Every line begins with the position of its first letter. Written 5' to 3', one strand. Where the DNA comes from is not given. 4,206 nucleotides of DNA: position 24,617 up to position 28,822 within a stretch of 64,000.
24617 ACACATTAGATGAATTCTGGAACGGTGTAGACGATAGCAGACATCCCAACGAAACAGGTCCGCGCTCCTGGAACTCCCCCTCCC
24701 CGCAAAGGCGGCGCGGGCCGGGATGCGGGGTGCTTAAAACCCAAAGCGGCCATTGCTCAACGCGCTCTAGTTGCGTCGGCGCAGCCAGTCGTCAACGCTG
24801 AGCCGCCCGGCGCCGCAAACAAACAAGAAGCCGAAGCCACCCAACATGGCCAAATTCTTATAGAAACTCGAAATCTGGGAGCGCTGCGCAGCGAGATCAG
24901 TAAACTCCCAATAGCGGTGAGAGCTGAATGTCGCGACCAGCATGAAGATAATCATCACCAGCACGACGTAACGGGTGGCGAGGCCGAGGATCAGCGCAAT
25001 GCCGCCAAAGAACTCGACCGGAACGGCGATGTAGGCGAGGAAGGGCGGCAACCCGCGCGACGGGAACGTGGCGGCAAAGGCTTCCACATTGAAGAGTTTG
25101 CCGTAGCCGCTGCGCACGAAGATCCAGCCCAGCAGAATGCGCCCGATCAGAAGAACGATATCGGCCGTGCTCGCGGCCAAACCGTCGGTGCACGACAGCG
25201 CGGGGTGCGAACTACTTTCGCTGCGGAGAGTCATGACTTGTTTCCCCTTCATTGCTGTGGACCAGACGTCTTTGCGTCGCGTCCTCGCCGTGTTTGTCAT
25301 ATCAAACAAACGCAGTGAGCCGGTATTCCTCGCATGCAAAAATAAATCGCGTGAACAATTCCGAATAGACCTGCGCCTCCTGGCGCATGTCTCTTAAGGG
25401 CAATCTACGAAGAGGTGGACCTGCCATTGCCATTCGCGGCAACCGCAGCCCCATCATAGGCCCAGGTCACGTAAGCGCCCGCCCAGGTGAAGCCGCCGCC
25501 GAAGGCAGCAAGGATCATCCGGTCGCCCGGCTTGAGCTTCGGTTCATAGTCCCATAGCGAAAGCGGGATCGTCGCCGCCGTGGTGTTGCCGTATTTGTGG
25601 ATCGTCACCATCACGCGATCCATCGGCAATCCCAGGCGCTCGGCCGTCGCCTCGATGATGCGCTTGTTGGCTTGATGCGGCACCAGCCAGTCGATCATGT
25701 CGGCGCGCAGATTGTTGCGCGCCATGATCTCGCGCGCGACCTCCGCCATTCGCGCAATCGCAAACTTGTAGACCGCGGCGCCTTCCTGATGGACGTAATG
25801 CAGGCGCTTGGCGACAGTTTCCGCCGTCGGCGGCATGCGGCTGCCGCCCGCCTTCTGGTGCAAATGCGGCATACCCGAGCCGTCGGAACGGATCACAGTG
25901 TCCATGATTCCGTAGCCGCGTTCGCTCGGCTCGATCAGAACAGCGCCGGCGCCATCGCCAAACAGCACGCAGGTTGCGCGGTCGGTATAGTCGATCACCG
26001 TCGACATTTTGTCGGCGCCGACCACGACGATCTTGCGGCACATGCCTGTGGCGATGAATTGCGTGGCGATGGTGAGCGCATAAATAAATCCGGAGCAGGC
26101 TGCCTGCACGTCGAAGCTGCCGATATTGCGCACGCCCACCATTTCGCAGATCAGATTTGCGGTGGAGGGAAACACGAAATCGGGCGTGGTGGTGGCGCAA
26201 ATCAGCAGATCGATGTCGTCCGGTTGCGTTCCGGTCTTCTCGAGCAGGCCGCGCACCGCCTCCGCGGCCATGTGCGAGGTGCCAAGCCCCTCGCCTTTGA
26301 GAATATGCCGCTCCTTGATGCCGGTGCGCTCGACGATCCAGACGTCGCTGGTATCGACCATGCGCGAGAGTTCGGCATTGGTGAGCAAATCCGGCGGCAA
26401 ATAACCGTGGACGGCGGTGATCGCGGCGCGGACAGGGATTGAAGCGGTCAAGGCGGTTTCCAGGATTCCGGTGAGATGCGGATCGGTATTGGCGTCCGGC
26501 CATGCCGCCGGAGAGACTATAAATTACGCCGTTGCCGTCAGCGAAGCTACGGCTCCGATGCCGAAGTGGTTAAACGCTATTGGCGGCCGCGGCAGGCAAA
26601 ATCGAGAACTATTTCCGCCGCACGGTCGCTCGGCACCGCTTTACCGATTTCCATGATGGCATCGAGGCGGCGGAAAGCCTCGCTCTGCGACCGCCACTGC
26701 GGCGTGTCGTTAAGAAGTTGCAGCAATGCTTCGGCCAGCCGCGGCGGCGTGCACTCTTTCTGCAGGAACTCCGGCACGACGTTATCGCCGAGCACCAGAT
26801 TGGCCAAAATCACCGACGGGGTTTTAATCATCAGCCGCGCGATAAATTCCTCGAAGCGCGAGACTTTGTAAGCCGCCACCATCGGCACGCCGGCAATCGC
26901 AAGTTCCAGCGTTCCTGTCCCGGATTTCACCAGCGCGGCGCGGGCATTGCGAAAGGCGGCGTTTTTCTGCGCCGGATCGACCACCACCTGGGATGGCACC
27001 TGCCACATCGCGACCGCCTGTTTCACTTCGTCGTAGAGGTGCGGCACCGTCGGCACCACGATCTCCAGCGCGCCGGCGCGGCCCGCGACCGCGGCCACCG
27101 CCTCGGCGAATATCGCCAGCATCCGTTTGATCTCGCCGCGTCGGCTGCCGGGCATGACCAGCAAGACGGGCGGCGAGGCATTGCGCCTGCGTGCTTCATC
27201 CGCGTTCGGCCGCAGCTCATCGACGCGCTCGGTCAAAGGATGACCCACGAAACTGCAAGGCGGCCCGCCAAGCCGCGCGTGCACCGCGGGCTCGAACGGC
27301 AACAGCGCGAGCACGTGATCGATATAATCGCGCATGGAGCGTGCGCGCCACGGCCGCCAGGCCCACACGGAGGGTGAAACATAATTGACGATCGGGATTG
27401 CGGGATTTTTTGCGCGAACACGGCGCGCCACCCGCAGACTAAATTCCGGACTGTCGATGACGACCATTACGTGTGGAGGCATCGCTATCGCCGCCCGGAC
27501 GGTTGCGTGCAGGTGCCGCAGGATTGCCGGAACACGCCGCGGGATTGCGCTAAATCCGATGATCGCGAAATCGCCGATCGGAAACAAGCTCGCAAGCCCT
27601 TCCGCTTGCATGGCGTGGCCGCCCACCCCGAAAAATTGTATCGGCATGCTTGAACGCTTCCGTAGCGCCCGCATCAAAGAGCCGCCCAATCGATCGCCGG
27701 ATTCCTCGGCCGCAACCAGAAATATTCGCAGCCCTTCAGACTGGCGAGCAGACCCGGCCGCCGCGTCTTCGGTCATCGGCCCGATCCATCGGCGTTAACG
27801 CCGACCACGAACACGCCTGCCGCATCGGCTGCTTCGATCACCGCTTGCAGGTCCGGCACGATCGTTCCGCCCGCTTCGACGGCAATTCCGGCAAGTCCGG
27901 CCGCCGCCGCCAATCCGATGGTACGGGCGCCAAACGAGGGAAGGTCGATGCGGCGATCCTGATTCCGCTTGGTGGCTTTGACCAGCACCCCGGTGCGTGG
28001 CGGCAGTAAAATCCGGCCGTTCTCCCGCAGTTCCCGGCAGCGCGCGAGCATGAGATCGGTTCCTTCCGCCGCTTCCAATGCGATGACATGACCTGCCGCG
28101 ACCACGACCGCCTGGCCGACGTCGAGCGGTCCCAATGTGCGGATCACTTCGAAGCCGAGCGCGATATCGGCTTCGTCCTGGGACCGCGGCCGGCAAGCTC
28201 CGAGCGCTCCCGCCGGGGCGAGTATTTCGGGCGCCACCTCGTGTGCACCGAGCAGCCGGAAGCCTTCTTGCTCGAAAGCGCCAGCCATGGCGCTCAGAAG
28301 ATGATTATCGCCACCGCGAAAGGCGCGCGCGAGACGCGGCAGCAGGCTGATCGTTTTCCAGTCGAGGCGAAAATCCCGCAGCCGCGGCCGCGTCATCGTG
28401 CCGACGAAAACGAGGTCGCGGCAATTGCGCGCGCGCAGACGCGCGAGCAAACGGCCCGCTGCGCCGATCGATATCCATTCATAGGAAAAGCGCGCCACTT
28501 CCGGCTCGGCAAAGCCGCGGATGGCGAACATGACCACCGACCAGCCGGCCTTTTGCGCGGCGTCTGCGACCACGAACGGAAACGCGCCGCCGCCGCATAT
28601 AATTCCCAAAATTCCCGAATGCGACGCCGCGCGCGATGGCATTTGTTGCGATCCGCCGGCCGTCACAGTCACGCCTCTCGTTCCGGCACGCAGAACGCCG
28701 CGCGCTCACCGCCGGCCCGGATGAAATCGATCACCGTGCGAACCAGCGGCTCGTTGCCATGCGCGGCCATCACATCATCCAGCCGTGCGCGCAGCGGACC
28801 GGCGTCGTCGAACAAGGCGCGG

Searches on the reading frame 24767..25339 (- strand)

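Call 87: search_protein_families(library=pfam, proteins=[window:24767-25339:-], max_evalue=0.001)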
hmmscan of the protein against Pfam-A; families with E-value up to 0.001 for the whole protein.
window:24767-25339:- (190 aa): 3 families
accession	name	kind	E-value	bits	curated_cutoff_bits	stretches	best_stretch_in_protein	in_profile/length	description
PF07681.17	DoxX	-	1.4e-22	80.5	23.6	1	63-142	2-85/85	DoxX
PF07291.16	MauE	-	2.7e-08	34.6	27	1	60-137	2-84/128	Methylamine utilisation protein MauE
PF02077.20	SURF4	-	2.1e-06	28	27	1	114-184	191-262/267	SURF4 family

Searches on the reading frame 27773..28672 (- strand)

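Call 87: search_protein_families(library=pfam, proteins=[window:27773-28672:-], max_evalue=0.001)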
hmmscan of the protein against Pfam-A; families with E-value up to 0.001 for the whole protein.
window:27773-28672:- (299 aa): 2 families
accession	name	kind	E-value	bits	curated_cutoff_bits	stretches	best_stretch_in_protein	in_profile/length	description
PF06230.17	LpxI_C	-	1.2e-42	145.3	25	1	153-290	1-131/131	LpxI C-terminal domain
PF17930.7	LpxI_N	-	2.4e-34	118.5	25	1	22-149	2-128/129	LpxI N-terminal domain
